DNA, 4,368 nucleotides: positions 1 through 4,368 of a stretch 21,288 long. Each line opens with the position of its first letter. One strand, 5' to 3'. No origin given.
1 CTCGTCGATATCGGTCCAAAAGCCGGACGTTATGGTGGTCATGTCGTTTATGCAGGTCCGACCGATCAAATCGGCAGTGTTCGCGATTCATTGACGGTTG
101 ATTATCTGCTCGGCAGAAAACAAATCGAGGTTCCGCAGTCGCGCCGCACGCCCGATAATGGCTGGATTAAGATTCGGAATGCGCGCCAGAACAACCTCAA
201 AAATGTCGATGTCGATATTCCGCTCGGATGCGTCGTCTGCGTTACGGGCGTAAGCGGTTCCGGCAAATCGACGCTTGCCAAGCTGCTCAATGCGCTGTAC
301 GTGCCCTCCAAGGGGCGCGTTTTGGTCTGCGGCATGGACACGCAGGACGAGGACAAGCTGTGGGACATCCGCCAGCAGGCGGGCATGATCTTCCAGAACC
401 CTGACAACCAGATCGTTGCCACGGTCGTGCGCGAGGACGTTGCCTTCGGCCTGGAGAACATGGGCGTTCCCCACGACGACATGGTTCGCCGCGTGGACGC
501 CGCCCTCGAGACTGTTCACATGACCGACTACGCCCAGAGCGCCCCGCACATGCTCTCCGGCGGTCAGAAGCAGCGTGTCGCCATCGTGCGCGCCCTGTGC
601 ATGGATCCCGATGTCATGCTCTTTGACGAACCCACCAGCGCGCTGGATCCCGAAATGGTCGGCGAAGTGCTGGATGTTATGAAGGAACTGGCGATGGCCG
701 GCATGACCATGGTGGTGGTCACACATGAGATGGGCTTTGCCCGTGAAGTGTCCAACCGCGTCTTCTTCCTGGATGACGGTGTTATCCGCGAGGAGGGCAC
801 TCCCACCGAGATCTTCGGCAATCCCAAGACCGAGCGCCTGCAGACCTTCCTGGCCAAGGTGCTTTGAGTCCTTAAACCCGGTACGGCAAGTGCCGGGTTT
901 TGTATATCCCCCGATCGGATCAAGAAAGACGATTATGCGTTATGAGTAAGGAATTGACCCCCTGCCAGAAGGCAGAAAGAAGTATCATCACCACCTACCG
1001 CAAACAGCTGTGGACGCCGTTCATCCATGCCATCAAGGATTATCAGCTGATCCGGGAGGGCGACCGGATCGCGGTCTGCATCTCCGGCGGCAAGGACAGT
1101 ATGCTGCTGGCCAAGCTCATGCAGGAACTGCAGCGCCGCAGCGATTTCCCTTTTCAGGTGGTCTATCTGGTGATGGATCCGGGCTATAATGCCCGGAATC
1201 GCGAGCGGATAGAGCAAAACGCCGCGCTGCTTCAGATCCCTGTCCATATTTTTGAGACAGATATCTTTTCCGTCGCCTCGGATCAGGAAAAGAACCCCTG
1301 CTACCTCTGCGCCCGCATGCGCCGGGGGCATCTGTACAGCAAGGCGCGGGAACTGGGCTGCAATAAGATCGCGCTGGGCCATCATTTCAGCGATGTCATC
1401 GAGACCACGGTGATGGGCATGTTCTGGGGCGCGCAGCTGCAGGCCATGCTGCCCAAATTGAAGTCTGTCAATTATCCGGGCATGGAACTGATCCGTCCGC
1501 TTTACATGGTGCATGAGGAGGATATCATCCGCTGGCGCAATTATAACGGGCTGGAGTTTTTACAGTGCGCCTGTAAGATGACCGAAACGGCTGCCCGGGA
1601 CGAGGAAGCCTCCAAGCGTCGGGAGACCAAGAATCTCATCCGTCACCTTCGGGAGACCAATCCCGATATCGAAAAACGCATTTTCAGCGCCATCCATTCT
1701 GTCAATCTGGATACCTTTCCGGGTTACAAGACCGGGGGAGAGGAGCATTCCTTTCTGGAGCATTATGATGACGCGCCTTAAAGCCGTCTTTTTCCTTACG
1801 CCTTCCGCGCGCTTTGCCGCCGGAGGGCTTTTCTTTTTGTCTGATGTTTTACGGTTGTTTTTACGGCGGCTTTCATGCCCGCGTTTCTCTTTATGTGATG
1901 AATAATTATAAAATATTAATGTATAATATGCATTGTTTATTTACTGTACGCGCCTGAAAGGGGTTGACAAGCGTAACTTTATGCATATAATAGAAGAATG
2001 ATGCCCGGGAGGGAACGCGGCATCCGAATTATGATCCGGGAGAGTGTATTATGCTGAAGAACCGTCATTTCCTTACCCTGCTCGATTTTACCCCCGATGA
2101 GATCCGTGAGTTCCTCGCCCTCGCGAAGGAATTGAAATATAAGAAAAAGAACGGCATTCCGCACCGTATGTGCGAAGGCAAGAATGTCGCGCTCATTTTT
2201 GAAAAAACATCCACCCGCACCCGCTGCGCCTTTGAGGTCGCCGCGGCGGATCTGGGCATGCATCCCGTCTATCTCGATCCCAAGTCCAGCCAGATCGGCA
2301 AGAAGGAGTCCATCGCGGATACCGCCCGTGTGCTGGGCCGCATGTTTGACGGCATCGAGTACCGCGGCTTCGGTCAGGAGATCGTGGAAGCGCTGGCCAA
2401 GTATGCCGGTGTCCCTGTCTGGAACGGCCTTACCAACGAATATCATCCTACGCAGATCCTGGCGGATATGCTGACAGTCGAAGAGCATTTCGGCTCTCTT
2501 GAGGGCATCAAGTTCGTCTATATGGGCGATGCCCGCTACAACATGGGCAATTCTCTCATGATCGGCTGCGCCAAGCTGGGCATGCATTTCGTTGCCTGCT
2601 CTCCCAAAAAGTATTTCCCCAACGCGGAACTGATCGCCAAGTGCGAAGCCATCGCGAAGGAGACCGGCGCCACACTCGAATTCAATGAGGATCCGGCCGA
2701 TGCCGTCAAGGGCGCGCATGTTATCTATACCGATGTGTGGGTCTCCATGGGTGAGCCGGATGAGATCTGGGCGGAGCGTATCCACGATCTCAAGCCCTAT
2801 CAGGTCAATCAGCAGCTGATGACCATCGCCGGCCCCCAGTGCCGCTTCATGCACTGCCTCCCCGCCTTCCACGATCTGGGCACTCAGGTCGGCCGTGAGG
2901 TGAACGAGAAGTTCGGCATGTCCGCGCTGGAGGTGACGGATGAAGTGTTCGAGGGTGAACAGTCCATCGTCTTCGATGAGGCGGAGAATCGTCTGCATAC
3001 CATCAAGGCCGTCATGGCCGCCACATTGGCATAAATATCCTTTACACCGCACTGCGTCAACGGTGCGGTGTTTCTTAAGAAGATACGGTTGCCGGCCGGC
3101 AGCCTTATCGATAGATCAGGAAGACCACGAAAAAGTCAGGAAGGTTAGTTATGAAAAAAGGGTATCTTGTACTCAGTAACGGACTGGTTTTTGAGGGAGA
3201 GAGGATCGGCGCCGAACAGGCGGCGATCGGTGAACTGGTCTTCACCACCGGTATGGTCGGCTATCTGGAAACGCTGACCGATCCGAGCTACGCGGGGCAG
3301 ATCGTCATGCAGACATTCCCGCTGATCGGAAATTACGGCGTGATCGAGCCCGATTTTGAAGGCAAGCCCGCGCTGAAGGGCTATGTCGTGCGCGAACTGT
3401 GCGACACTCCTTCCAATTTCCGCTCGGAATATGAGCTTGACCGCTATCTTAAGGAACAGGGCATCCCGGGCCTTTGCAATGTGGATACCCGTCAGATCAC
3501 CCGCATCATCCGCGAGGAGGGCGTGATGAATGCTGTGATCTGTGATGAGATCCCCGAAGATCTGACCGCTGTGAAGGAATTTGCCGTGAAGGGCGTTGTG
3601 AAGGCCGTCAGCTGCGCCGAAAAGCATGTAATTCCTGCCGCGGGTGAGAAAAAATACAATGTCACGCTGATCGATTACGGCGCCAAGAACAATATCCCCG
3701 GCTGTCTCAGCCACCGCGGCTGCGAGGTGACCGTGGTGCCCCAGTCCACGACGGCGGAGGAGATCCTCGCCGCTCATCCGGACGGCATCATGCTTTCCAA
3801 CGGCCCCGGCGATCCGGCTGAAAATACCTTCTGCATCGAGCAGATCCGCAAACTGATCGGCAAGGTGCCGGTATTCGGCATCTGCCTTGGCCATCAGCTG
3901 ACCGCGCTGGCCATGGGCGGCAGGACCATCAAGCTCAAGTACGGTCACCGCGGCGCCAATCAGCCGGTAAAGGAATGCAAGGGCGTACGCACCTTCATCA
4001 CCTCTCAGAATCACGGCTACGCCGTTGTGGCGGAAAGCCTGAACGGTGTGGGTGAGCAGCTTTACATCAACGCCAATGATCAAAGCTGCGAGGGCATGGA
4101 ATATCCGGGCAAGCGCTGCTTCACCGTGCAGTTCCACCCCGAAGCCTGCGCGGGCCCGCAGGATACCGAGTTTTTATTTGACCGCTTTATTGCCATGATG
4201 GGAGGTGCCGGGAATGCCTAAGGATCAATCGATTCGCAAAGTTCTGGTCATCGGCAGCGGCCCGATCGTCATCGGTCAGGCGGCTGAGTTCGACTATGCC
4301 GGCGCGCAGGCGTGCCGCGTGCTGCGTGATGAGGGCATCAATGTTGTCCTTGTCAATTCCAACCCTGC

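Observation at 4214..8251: carB reads straight into a full-length dapF-like gene: a 1345-aa CarB-DapF fusion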

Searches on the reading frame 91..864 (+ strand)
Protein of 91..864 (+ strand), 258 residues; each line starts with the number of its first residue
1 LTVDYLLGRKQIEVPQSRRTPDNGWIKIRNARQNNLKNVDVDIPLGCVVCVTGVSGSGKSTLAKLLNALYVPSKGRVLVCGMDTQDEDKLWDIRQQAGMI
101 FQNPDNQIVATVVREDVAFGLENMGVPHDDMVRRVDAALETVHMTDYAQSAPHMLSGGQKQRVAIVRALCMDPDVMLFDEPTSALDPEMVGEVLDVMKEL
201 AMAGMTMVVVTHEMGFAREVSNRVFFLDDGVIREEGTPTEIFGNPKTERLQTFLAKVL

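Call 5: search_protein_families(library=pfam, proteins=[window:91-864:+])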
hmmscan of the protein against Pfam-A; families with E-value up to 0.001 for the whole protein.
window:91-864:+ (258 aa): 5 families
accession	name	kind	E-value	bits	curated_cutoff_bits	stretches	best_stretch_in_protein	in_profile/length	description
PF00005.33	ABC_tran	-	3e-31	109.3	25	1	36-183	1-137/137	ABC transporter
PF13304.12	AAA_21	-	5.1e-08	33.8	27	1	138-213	221-299/304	AAA domain, putative AbiEii toxin, Type IV TA system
PF02463.25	SMC_N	-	1.6e-05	24.9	40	0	151-221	133-206/220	RecF/RecN/SMC N terminal domain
PF13238.12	AAA_18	-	0.0004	21.3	29.4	1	49-75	1-25/128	AAA domain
PF20720.3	nSTAND3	-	0.00082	19.5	27.2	0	48-94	19-64/155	Novel STAND NTPase 3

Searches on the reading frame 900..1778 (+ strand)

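Call 5: search_protein_families(library=pfam, proteins=[window:900-1778:+])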
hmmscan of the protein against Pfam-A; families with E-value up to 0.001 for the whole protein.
window:900-1778:+ (293 aa): 1 family
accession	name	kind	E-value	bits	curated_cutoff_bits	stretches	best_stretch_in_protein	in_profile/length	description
PF01171.26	ATP_bind_3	-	5.9e-17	62.4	27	1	57-222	2-165/182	PP-loop family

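Call 44: search_protein_families(library=ncbifam, proteins=[window:900-1778:+], max_evalue=1e-20)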
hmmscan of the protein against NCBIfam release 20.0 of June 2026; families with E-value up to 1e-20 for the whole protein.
window:900-1778:+ (293 aa): 1 family
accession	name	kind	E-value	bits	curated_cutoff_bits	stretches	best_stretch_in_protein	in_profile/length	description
NF007972.0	PRK10696.1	equivalog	1.4e-57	195.2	272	1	25-269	12-252/295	tRNA 2-thiocytidine(32) synthetase TtcA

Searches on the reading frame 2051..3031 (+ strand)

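Call 5: search_protein_families(library=pfam, proteins=[window:2051-3031:+])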
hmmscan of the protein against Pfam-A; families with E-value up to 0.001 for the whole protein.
window:2051-3031:+ (327 aa): 2 families
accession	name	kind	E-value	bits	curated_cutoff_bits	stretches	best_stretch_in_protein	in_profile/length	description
PF00185.30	OTCace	-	1.8e-56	191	29.4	1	151-324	1-156/157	Aspartate/ornithine carbamoyltransferase, Asp/Orn binding domain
PF02729.26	OTCace_N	-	3.8e-51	173.5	29.9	1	5-145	1-148/148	Aspartate/ornithine carbamoyltransferase, carbamoyl-P binding domain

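Call 44: search_protein_families(library=ncbifam, proteins=[window:2051-3031:+], max_evalue=1e-20)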
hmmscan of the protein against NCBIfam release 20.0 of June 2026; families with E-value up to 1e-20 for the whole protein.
window:2051-3031:+ (327 aa): 12 families
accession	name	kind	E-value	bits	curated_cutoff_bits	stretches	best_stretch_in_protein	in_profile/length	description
NF003286.0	PRK04284.1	subfamily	3.6e-152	506.2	515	1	2-326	4-330/332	ornithine carbamoyltransferase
NF009213.0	PRK12562.1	subfamily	4.1e-132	440.6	559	1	3-327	5-333/334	ornithine carbamoyltransferase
TIGR00658.1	orni_carb_tr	equivalog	7.8e-132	439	280.85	1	5-326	1-303/304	ornithine carbamoyltransferase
NF002470.0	PRK01713.1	equivalog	3.5e-130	434.3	545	1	2-327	5-334/334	ornithine carbamoyltransferase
NF001986.0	PRK00779.1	subfamily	4.2e-108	361.1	306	1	2-326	3-304/307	ornithine carbamoyltransferase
TIGR04384.1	putr_carbamoyl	exception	2.5e-87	293.1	500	1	6-324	1-305/330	putrescine carbamoyltransferase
NF011380.0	PRK14805.1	equivalog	2.1e-79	266.7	421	1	5-325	2-299/302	ornithine carbamoyltransferase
NF003384.0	PRK04523.1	equivalog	4.6e-42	144.3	288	1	4-324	3-331/336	N-acetylornithine carbamoyltransferase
NF011379.0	PRK14804.1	equivalog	2.4e-39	135.3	373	1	5-323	7-306/311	ornithine carbamoyltransferase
NF002032.1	PRK00856.1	equivalog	3.4e-37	128.2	263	1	5-275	1-263/297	aspartate carbamoyltransferase catalytic subunit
TIGR00670.1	asp_carb_tr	equivalog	8.9e-34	117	236.95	1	5-274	1-268/304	aspartate carbamoyltransferase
NF005538.0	PRK07200.1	equivalog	6e-21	74.9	453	0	2-232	19-274/396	knotted carbamoyltransferase YgeW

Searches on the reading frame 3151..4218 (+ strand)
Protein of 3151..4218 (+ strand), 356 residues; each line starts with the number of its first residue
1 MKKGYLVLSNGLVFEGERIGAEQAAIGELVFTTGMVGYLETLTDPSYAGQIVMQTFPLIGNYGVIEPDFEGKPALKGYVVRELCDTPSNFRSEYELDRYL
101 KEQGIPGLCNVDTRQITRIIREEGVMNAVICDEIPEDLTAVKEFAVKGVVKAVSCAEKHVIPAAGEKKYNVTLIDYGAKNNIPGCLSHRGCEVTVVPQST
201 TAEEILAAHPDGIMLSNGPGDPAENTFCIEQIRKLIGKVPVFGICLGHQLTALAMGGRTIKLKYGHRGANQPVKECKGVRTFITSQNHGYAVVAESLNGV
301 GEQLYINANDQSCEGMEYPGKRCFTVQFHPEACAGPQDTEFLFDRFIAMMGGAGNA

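Call 5: search_protein_families(library=pfam, proteins=[window:3151-4218:+])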
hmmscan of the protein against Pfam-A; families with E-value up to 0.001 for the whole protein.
window:3151-4218:+ (356 aa): 3 families
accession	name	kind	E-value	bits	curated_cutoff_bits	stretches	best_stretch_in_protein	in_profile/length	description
PF00988.28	CPSase_sm_chain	-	2.3e-49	166.8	27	1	6-130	1-126/126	Carbamoyl-phosphate synthase small chain, CPSase domain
PF00117.34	GATase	-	5.1e-49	167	22.8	1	173-348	2-189/190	Glutamine amidotransferase class-I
PF07722.19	Peptidase_C26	-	8.8e-07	29.3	20.5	1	233-331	99-219/219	Peptidase C26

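Call 6: search_protein_families(library=ncbifam, proteins=[window:3151-4218:+])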
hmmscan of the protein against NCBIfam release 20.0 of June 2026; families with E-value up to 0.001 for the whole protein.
window:3151-4218:+ (356 aa): 24 families
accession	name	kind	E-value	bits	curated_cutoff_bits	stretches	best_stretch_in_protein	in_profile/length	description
NF009475.0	PRK12838.1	equivalog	9.7e-135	449.1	221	1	3-352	2-355/359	carbamoyl phosphate synthase small subunit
TIGR01368.1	CPSaseIIsmall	equivalog_domain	4.5e-127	423.9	307.35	1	5-350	2-359/361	glutamine-hydrolyzing carbamoyl-phosphate synthase small subunit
NF011201.0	PRK14607.1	equivalog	1.4e-22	80.1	670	1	193-346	27-185/534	bifunctional anthranilate synthase component II/anthranilate phosphoribosyltransferase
TIGR00566.1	trpG_papA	subfamily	3.2e-18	66.2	121.05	1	186-341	19-185/192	glutamine amidotransferase of anthranilate synthase or aminodeoxychorismate synthase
TIGR00888.1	guaA_Nterm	equivalog_domain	4.8e-18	65.2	172.15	1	186-348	18-182/188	glutamine-hydrolyzing GMP synthase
NF001975.0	PRK00758.1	equivalog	1.6e-17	63.7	198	1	188-349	23-181/185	GMP synthase subunit A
NF005799.0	PRK07649.1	equivalog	4.5e-16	59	327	1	199-342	33-181/195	aminodeoxychorismate/anthranilate synthase component II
NF010081.0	PRK13566.1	equivalog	3.3e-15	55.4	645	1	165-333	525-701/729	anthranilate synthase component I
NF004169.0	PRK05637.1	equivalog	2.9e-14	53.2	332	1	187-258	23-94/210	anthranilate synthase component II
NF005946.0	PRK08007.1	equivalog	8e-14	51.6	332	1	189-341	22-180/187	aminodeoxychorismate synthase component 2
TIGR01823.1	PabB-fungal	equivalog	9.6e-13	47.3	442.55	1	192-349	34-203/742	aminodeoxychorismate synthase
NF005849.0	PRK07765.1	equivalog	1.4e-12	47.4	308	1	200-333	37-176/219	aminodeoxychorismate/anthranilate synthase component II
NF000848.1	PRK00074.1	equivalog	1.6e-12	46.8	400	1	190-350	22-187/512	glutamine-hydrolyzing GMP synthase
NF005271.0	PRK06774.1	equivalog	8.9e-12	44.8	340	1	190-346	23-188/191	aminodeoxychorismate synthase component II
NF006462.0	PRK08857.1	equivalog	1.3e-11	44.5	345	1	189-342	22-186/193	aminodeoxychorismate/anthranilate synthase component II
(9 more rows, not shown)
